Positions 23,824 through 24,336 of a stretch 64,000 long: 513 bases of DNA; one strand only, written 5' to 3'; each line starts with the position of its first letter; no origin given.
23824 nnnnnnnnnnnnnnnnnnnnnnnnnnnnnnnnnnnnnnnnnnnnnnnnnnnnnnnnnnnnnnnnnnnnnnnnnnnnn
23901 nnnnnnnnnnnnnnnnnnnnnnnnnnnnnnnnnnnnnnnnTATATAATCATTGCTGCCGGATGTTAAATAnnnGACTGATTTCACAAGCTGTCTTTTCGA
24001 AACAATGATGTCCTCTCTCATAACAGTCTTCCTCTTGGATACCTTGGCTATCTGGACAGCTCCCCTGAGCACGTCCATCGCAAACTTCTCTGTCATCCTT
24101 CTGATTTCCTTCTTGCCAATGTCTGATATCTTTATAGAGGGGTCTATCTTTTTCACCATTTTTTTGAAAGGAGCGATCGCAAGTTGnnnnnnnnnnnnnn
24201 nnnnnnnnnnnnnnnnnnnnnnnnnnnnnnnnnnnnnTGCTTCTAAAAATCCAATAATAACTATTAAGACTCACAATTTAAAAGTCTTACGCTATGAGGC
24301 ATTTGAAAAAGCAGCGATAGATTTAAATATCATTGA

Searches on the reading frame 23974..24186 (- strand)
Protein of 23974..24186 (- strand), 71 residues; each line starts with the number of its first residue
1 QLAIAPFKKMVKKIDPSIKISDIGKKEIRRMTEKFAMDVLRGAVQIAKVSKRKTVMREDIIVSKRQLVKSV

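Call 71: search_solved_structures(query=window:23974-24186:-, max_evalue=0.01, show_alignments=1)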
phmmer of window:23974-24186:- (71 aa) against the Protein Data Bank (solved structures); distinct sequences matched with E-value up to 0.01: 6.
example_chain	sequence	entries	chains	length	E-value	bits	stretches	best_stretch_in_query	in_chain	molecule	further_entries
1ku5_A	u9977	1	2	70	0.00018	25.1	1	2-62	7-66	HPhA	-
1a7w_A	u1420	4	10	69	0.00036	24.2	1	2-67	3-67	HISTONE HMFB | PROTEIN (HISTONE HMFB) | HISTONE B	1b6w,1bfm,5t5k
1b67_A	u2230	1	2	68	0.00044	23.9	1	2-65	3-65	PROTEIN (HISTONE HMFA)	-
1hta_A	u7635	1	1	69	0.00046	23.8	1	2-65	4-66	HISTONE HMFA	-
2l5a_A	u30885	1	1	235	0.0021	21.8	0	19-64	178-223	Histone H3-like centromeric protein CSE4, Protein SCM3, Histone H4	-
2yfv_B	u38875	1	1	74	0.0078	20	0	19-64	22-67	HISTONE H4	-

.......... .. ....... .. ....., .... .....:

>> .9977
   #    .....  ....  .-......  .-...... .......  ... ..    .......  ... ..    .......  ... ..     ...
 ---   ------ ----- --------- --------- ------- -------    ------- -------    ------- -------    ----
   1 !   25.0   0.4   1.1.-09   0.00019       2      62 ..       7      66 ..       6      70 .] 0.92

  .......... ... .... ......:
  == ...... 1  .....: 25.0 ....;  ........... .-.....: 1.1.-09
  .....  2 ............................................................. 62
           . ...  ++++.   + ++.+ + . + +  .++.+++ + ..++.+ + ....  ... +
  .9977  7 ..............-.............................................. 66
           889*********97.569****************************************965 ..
